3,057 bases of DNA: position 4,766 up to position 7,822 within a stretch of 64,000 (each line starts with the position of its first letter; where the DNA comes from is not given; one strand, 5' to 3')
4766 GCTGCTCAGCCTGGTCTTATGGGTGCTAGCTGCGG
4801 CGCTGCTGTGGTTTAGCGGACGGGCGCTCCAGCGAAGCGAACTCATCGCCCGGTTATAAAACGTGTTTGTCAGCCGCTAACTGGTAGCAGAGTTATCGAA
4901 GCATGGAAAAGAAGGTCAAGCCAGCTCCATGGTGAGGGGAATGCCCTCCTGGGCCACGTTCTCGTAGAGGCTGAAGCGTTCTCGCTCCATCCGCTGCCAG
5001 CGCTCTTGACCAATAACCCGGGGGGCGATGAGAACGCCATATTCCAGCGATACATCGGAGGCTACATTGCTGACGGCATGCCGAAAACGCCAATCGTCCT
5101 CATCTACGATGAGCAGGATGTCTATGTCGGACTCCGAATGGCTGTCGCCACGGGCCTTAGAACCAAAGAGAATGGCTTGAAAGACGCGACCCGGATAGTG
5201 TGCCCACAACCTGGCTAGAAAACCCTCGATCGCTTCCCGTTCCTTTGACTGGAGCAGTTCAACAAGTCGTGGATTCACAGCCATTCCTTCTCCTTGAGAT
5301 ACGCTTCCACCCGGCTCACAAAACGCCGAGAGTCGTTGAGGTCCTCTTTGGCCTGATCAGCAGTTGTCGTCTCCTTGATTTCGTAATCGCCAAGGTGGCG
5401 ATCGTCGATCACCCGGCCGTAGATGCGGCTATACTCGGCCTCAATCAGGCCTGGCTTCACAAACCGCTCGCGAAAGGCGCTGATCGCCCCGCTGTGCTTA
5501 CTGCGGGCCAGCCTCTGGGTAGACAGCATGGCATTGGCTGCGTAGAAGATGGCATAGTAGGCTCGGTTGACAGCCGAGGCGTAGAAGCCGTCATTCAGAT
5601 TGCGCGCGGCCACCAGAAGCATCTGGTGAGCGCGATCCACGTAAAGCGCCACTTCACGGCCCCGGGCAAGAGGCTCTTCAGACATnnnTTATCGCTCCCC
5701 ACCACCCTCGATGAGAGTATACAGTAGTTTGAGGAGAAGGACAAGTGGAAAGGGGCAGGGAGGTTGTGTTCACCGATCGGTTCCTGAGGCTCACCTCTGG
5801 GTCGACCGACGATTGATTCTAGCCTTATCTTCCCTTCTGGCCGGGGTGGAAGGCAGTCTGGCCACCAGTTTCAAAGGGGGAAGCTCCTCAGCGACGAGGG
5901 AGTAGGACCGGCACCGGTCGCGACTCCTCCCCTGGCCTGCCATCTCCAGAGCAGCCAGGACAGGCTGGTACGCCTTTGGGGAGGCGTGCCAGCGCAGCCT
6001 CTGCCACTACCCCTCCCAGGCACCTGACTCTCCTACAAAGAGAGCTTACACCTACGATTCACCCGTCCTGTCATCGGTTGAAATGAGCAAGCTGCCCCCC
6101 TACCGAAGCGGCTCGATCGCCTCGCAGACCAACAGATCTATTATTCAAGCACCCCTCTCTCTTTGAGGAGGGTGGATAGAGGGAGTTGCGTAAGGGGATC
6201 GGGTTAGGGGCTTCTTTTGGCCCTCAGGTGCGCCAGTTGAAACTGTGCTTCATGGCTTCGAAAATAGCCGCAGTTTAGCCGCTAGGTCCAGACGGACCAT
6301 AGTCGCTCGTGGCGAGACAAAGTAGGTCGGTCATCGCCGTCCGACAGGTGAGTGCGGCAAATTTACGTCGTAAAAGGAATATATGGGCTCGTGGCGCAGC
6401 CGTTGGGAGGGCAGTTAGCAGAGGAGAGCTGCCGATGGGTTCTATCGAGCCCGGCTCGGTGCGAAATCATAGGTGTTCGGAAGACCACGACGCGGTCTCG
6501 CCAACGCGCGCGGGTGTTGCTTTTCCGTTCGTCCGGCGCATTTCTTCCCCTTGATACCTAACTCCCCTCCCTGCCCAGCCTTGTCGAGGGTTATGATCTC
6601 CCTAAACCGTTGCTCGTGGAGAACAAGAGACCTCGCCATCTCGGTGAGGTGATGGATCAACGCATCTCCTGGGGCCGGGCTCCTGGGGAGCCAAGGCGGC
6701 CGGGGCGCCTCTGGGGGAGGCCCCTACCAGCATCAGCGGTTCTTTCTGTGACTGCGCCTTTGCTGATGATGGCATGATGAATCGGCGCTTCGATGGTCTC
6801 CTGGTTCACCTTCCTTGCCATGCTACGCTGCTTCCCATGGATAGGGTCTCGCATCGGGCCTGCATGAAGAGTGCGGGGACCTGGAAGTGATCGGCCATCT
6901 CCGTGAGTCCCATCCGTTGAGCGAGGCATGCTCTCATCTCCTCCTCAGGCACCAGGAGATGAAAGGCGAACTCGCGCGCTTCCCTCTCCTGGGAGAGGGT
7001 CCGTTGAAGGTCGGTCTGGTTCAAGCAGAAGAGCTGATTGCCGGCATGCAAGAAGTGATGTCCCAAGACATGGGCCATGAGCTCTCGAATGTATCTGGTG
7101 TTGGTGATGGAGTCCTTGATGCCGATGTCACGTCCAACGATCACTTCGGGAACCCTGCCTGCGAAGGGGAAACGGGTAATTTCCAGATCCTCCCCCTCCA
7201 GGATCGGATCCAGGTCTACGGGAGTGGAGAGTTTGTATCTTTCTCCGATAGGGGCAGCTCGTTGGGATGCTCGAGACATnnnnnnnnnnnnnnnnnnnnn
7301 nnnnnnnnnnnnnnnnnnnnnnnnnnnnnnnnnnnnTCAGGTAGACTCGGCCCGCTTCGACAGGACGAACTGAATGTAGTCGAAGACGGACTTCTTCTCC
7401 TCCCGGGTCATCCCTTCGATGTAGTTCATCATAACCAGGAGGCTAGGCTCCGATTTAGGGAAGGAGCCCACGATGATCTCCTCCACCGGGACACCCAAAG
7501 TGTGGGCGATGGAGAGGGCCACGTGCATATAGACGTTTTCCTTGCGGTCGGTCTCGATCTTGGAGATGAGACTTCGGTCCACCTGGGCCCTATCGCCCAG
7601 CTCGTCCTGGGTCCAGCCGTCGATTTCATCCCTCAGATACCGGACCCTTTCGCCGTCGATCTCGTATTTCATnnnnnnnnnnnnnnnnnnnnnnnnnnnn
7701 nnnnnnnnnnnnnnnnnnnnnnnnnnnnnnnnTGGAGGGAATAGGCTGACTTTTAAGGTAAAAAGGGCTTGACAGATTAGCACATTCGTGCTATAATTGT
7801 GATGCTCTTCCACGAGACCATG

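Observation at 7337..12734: Minimal mobile-element core: a divergent repressor switch feeds a lone membrane-anchored DNA-translocase-like ATPase plus a replication-relaxation protein, with no T4SS, canonical relaxase or integrase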

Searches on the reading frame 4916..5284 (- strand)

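Call 39: search_protein_families(library=pfam, proteins=[window:4916-5284:-], max_evalue=0.01)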
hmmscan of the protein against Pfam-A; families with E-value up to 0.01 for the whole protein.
window:4916-5284:- (122 aa): 3 families
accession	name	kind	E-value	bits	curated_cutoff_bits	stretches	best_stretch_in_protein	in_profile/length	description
PF01909.29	NTP_transf_2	-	1.4e-07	32.2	21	1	23-64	8-44/93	Nucleotidyltransferase domain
PF18765.7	Polbeta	-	2.7e-07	31.1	26.9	1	34-71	13-51/93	Polymerase beta, Nucleotidyltransferase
PF03445.19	DUF294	-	0.0063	16.8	21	1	31-76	46-92/138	Putative nucleotidyltransferase DUF294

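Call 75: search_protein_families(library=padloc, proteins=[window:4916-5284:-], max_evalue=0.001)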
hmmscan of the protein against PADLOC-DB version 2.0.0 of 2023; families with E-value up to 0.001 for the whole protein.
window:4916-5284:- (122 aa): 8 families
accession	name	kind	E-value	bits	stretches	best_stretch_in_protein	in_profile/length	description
PDLC04907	PDC-S09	-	1.9e-20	71.1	1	11-117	6-114/114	-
PDLC04903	PDC-S09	-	3.4e-20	70.4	1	14-116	6-107/108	-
PDLC04368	PDC-M05A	-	1.1e-08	33.2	1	24-112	97-182/201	-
PDLC04906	PDC-S09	-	6.8e-07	27.6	1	34-70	24-60/98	-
PDLC04369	PDC-M05A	-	7.6e-07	26.9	1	21-113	90-179/201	-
PDLC04904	PDC-S09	-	9.5e-07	27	1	34-67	25-57/104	-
PDLC04902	PDC-S09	-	1.2e-06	26.8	1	36-65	23-52/97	-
PDLC04372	PDC-M05A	-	0.00074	17.8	1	34-109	76-148/167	-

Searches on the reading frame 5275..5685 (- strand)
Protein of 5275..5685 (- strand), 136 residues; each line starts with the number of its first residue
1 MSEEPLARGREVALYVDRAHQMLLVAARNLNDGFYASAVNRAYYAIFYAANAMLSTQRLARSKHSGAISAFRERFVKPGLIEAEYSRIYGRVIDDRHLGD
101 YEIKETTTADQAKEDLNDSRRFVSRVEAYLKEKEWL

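Call 39: search_protein_families(library=pfam, proteins=[window:5275-5685:-], max_evalue=0.01)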
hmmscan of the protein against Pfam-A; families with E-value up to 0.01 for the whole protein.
window:5275-5685:- (136 aa): 1 family
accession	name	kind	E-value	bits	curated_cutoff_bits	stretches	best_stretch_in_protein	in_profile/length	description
PF05168.19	HEPN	-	1.5e-14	54.5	22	1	15-127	4-115/117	HEPN domain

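Call 75: search_protein_families(library=padloc, proteins=[window:5275-5685:-], max_evalue=0.001)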
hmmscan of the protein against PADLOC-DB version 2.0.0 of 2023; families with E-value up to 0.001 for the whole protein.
window:5275-5685:- (136 aa): 0 families

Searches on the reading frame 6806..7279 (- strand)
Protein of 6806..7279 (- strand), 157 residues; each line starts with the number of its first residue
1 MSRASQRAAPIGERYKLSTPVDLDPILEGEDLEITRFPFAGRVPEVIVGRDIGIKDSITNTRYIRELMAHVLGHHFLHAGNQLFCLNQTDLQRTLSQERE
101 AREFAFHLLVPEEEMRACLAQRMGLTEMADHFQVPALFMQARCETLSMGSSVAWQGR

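Call 6: search_protein_families(library=pfam, proteins=[window:6806-7279:-], max_evalue=0.01)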
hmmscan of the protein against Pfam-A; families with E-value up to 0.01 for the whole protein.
window:6806-7279:- (157 aa): 1 family
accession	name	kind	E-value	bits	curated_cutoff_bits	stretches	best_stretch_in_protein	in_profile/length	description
PF06114.19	Peptidase_M78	-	1.8e-12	47.6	22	1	65-143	43-122/123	IrrE N-terminal-like domain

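Call 9: search_protein_families(library=ncbifam, proteins=[window:6806-7279:-], max_evalue=0.01)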
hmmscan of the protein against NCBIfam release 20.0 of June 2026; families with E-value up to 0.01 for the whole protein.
window:6806-7279:- (157 aa): 1 family
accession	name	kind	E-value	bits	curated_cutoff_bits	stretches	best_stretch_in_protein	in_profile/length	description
NF052239.1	antitox_spr1629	equivalog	2.1e-05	23.8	335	1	68-121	212-262/377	spr1629 family repressor/antitoxin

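Call 10: search_protein_families(library=phrogs, proteins=[window:6806-7279:-], max_evalue=0.001)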
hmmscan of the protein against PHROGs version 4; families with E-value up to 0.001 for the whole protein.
window:6806-7279:- (157 aa): 4 families
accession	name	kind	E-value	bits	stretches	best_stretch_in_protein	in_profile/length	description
phrog_87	-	other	4.2e-16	60.4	1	25-147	45-165/227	metallo-protease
phrog_1914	-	unknown function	2.2e-05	25.2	1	56-147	87-178/222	-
phrog_19315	-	unknown function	4e-05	23.8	1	55-148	86-181/348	-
phrog_2439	-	transcription regulation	0.00025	21.1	1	68-126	201-260/367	transcriptional regulator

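Call 75: search_protein_families(library=padloc, proteins=[window:6806-7279:-], max_evalue=0.001)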
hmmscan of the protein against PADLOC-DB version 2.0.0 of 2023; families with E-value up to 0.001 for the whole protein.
window:6806-7279:- (157 aa): 8 families
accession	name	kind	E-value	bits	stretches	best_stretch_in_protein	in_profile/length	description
PDLC04141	capP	-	6.5e-10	36.9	1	3-133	4-140/242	capP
PDLC03954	RmrA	-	7.3e-07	26.4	1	64-135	208-279/380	-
PDLC03945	RmrA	-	3.8e-06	24.3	1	68-121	212-262/394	-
PDLC03953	RmrA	-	7.1e-06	23.5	1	68-131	212-265/373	-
PDLC03949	RmrA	-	7.1e-06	23.1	1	68-151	193-270/363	-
PDLC03950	RmrA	-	0.00017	18.7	1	49-130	181-259/369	-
PDLC03944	RmrA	-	0.00028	18.1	1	68-118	203-251/384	-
PDLC03946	RmrA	-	0.0005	16.9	1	69-151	195-272/357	-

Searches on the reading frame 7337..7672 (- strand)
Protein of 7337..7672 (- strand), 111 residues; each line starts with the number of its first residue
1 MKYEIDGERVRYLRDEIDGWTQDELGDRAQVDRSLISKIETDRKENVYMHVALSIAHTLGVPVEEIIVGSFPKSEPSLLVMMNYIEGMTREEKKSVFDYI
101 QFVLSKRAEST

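Call 6: search_protein_families(library=pfam, proteins=[window:7337-7672:-], max_evalue=0.01)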
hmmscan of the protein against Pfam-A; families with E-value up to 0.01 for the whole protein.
window:7337-7672:- (111 aa): 5 families
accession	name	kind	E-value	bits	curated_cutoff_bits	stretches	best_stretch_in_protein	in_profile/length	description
PF12844.13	HTH_19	-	3.5e-09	36.9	30.2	1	7-67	1-59/64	Helix-turn-helix domain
PF13560.12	HTH_31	-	9.9e-08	32.6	27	1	7-65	3-60/64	Helix-turn-helix domain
PF01381.28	HTH_3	-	3e-07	30.8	23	1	17-66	7-55/55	Helix-turn-helix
PF13443.12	HTH_26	-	0.001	19.7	22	1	19-68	10-59/63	Cro/C1-type HTH DNA-binding domain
PF04545.22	Sigma70_r4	-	0.0061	16.5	24.1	0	12-41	17-42/50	Sigma-70, region 4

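Call 9: search_protein_families(library=ncbifam, proteins=[window:7337-7672:-], max_evalue=0.01)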
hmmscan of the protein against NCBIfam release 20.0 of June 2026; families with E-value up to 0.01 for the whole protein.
window:7337-7672:- (111 aa): 4 families
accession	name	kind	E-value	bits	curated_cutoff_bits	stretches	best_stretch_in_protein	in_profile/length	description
TIGR03070.1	couple_hipB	subfamily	4.9e-07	29.6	71.65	1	7-61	4-56/58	type II toxin-antitoxin system Y4mF family antitoxin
NF041951.1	phage_RstR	subfamily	6.2e-07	29.7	80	1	8-106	5-102/108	RstR family transcriptional repressor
NF006015.0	PRK08154.1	subfamily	7.9e-06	25.2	204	1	7-106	32-128/314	anaerobic benzoate catabolism transcriptional regulator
NF010465.0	PRK13890.1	equivalog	0.0038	17.3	96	1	19-64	18-62/121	conjugal transfer protein TrbA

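Call 10: search_protein_families(library=phrogs, proteins=[window:7337-7672:-], max_evalue=0.001)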
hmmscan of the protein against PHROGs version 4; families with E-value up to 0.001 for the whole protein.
window:7337-7672:- (111 aa): 6 families
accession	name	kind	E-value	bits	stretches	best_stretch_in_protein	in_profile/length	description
phrog_5823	-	transcription regulation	4.1e-10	40.4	1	7-67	8-67/404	transcriptional regulator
phrog_8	-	transcription regulation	9e-09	36.2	1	5-69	76-138/346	transcriptional regulator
phrog_13326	-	unknown function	4.3e-05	24.6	1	21-108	9-94/151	-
phrog_1373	-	transcription regulation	0.00014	22.9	1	11-69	68-125/166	transcriptional regulator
phrog_32768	-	unknown function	0.00036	20.3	1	4-67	8-70/446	-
phrog_7126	-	DNA, RNA and nucleotide metabolism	0.00072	20.5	1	20-64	31-75/120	HTH DNA binding protein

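Call 75: search_protein_families(library=padloc, proteins=[window:7337-7672:-], max_evalue=0.001)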
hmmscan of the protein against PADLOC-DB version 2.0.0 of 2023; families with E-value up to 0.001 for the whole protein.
window:7337-7672:- (111 aa): 6 families
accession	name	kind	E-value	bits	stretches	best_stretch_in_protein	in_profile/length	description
PDLC04142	capH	-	4.5e-09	35.3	1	1-93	2-88/103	capH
PDLC03953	RmrA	-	6.4e-07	26.9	1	5-67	5-65/373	-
PDLC03665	Control_protein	-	5e-06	24.7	1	7-66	10-68/77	control protein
PDLC04775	PDC-M69A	-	1.4e-05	23.6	1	17-105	18-102/113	-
PDLC02926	HTH_VI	-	1.6e-05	23.1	1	11-71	7-65/92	-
PDLC03536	REase_II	-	0.00035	18.3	1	4-65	9-68/237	Type II restriction enzyme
